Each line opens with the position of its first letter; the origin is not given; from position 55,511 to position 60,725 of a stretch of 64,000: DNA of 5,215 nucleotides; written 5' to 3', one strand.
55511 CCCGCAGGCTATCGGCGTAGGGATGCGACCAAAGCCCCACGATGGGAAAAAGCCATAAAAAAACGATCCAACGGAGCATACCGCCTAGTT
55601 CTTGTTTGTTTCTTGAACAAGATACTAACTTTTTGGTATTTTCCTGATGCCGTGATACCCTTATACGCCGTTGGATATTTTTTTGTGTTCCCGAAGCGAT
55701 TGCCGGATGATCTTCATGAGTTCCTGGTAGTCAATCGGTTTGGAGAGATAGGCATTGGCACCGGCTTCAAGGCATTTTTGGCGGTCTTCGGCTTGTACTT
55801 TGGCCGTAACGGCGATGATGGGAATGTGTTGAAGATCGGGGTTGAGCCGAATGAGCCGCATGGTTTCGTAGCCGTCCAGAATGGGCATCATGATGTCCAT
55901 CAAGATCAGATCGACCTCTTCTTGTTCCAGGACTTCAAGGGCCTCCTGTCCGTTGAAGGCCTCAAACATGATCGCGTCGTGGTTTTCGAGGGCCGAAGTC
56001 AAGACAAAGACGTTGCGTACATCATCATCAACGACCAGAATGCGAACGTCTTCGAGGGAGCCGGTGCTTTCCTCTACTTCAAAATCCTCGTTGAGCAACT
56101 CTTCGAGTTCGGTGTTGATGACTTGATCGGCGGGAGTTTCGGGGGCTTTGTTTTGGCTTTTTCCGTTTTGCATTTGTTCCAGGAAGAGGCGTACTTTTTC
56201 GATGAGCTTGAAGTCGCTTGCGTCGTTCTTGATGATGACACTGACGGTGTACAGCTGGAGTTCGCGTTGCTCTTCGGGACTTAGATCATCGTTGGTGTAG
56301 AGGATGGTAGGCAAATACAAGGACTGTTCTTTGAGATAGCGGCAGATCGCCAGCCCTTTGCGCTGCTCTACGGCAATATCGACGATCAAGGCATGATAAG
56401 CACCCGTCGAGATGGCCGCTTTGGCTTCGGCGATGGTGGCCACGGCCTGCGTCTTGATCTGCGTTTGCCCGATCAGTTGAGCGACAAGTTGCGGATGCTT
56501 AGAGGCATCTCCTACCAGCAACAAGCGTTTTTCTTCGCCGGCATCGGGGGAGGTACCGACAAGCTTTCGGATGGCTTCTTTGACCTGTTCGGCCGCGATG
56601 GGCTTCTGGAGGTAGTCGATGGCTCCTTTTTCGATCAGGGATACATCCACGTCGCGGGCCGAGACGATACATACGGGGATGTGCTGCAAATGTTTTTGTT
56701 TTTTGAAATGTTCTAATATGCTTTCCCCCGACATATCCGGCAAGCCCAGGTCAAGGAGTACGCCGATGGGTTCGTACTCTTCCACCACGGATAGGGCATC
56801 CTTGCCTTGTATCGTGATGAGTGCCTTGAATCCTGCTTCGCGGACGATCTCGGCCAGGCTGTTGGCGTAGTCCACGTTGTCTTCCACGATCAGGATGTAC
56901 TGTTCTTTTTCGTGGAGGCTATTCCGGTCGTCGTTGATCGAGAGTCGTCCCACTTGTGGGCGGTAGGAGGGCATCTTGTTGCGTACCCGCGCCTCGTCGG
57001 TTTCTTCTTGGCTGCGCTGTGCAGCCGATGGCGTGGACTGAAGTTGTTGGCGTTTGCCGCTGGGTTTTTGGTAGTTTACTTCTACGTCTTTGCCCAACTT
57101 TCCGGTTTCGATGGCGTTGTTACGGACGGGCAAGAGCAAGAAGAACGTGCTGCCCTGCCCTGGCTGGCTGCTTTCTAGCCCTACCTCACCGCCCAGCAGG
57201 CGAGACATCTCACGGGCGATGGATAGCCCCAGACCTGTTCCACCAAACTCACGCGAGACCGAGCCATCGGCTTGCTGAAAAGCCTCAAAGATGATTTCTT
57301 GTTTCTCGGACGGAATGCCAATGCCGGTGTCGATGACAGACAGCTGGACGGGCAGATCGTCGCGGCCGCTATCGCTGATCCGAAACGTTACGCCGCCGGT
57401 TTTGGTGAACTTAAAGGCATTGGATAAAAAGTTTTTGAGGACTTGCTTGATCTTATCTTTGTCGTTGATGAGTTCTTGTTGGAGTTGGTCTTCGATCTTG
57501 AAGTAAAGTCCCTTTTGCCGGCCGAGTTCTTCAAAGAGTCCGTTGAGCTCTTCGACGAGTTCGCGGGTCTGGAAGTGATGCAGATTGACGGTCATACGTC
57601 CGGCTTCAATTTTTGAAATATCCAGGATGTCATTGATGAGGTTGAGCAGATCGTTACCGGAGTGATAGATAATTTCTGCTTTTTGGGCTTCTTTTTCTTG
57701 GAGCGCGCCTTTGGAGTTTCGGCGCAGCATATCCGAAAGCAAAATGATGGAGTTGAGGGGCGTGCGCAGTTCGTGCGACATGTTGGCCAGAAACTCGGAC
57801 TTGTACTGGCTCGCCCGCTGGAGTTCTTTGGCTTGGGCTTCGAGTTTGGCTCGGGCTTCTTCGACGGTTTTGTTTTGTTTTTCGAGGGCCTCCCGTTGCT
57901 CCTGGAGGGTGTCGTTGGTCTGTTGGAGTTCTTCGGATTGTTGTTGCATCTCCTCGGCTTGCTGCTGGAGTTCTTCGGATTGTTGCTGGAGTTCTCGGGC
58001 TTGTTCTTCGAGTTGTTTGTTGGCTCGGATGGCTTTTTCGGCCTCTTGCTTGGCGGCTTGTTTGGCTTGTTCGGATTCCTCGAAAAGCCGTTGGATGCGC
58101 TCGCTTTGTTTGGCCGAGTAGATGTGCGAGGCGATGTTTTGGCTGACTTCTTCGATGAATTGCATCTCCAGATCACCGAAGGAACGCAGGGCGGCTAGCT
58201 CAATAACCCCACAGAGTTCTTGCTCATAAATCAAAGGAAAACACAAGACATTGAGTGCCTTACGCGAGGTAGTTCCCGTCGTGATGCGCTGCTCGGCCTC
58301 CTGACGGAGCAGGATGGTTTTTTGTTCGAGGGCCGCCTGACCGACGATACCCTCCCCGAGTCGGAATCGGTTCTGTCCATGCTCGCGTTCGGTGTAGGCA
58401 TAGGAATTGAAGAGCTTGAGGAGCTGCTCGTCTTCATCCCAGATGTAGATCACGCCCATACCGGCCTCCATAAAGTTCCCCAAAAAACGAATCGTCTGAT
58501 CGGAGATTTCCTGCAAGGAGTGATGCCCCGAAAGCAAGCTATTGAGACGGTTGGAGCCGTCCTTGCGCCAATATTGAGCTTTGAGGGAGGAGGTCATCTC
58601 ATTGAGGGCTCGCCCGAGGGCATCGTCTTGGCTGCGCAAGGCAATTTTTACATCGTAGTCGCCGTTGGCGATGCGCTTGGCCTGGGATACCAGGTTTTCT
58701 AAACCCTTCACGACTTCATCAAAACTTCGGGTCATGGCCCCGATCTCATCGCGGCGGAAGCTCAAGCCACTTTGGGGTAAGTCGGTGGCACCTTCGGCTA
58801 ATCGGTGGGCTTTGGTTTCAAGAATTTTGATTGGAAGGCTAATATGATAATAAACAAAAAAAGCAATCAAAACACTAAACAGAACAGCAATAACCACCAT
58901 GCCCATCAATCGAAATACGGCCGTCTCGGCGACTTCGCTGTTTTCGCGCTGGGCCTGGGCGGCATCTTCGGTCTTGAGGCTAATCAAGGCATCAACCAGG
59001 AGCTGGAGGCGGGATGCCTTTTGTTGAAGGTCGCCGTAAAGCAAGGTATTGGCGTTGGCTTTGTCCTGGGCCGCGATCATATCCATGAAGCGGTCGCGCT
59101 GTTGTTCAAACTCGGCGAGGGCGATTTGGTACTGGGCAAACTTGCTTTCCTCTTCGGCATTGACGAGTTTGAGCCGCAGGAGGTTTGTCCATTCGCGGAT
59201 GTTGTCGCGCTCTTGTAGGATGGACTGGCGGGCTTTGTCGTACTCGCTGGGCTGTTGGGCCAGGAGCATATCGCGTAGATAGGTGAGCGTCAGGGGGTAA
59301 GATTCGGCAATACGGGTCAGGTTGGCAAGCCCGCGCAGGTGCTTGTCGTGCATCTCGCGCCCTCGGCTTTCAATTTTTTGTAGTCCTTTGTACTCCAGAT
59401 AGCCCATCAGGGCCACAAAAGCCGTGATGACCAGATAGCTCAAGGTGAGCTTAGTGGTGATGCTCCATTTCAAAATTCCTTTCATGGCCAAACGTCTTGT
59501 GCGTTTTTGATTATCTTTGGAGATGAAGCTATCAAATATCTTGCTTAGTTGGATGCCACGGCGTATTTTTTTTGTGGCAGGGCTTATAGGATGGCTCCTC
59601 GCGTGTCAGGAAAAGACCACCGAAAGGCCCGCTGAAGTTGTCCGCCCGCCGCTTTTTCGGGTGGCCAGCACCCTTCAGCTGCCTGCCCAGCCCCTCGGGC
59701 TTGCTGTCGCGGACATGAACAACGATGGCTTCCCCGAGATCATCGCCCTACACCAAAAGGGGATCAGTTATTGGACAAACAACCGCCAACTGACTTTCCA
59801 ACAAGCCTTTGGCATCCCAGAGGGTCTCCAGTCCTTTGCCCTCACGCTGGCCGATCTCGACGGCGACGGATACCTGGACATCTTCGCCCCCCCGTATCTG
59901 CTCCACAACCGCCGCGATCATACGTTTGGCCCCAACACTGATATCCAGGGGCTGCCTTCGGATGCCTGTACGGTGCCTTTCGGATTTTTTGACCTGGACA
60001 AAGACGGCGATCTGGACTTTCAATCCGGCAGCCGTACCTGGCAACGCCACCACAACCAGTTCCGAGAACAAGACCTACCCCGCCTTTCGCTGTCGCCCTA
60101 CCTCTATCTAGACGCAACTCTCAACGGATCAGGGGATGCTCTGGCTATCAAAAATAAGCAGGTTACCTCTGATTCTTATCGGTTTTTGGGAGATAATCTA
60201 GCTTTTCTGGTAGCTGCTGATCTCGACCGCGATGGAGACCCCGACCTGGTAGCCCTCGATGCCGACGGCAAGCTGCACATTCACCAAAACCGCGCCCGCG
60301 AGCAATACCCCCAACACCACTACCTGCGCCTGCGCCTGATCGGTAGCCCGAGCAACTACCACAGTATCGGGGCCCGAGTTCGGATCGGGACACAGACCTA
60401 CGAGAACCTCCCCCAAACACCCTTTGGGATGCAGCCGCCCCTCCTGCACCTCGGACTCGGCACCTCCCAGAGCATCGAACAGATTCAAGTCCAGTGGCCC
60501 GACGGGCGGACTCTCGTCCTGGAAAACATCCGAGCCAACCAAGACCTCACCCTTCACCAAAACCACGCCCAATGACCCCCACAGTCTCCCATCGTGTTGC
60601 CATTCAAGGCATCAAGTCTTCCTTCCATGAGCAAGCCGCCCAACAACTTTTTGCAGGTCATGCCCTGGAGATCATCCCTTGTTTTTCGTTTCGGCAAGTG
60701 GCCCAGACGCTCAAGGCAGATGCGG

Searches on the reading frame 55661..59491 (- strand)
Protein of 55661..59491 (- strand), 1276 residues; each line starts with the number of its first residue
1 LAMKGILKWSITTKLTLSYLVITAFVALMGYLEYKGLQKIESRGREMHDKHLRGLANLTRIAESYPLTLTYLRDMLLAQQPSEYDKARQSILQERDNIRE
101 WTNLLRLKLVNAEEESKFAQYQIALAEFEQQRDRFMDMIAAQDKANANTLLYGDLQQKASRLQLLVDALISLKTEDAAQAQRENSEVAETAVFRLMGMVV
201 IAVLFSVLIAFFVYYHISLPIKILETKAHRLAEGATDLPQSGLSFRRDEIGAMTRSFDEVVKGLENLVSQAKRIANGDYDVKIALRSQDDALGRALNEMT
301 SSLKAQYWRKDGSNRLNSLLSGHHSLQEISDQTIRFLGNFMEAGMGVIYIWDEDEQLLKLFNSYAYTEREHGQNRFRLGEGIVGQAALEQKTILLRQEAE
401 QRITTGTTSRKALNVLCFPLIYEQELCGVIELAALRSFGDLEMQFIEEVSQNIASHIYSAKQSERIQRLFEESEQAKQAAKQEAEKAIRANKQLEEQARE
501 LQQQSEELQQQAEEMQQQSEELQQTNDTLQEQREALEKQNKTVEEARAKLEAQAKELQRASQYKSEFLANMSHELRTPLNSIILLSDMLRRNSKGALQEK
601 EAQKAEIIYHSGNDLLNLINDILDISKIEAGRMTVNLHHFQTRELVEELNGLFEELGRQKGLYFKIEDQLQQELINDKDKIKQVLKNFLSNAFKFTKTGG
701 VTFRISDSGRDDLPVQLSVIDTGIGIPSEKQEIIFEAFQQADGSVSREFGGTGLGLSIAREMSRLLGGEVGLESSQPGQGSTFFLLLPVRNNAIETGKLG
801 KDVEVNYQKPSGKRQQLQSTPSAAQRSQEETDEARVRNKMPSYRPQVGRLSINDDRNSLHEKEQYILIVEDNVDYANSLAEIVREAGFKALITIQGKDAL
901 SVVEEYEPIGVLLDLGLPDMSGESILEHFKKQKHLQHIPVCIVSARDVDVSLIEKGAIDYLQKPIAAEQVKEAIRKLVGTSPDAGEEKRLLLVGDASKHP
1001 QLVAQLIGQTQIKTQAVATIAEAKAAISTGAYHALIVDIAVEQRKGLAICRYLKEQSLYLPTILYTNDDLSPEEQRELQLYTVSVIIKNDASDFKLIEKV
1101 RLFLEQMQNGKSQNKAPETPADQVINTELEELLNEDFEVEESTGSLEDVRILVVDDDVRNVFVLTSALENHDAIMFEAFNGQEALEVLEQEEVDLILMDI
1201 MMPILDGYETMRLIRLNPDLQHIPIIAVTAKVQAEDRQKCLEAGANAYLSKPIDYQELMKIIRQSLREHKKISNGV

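Call 73: search_protein_families(library=pfam, proteins=[window:55661-59491:-], max_evalue=0.00001)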
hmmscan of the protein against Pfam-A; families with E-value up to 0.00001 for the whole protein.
window:55661-59491:- (1276 aa): 7 families
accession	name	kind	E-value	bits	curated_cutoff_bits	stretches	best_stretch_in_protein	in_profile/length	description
PF00072.30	Response_reg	-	2.3e-54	182.7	30.2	3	1151-1263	1-111/111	Response regulator receiver domain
PF02518.31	HATPase_c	-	3.6e-26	92.2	26.4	1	677-790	2-110/111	Histidine kinase-, DNA gyrase B-, and HSP90-like ATPase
PF12729.13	4HB_MCP_1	-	4.6e-21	75.6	27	1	9-187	2-180/181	Four helix bundle sensory module for signal transduction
PF00512.31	HisKA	-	8.2e-20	71.1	26.9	1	564-631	2-66/66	His Kinase A (phospho-acceptor) domain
PF13185.12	GAF_2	-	3e-12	47.3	28.6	1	324-456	2-134/136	GAF domain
PF00672.30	HAMP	-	7.4e-12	45.8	25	0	214-265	3-52/53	HAMP domain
PF01590.32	GAF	-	9.6e-10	39.5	22.4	1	326-457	2-133/133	GAF domain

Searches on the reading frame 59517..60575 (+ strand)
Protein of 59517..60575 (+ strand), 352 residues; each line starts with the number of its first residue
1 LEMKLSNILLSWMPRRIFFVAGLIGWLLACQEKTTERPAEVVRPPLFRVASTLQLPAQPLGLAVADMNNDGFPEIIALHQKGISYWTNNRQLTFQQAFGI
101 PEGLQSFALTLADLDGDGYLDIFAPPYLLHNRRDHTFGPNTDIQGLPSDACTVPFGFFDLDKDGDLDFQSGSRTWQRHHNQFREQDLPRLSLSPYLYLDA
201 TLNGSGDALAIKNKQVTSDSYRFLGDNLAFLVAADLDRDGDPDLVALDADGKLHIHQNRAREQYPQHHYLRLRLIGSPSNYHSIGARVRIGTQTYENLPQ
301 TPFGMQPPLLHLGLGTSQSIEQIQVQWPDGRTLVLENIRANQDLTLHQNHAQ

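Call 73: search_protein_families(library=pfam, proteins=[window:59517-60575:+], max_evalue=0.00001)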
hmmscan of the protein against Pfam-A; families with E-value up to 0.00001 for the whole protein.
window:59517-60575:+ (352 aa): 3 families
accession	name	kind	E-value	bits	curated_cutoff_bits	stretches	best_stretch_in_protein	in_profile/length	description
PF13517.12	FG-GAP_3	-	5.6e-23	81.8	26.9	1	66-123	1-60/61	FG-GAP-like repeat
PF07593.17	UnbV_ASPIC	-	5.7e-13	49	23.4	1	284-345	2-68/68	ASPIC and UnbV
PF01839.29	FG-GAP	-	3e-07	30.6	22.1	0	108-123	4-19/37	FG-GAP repeat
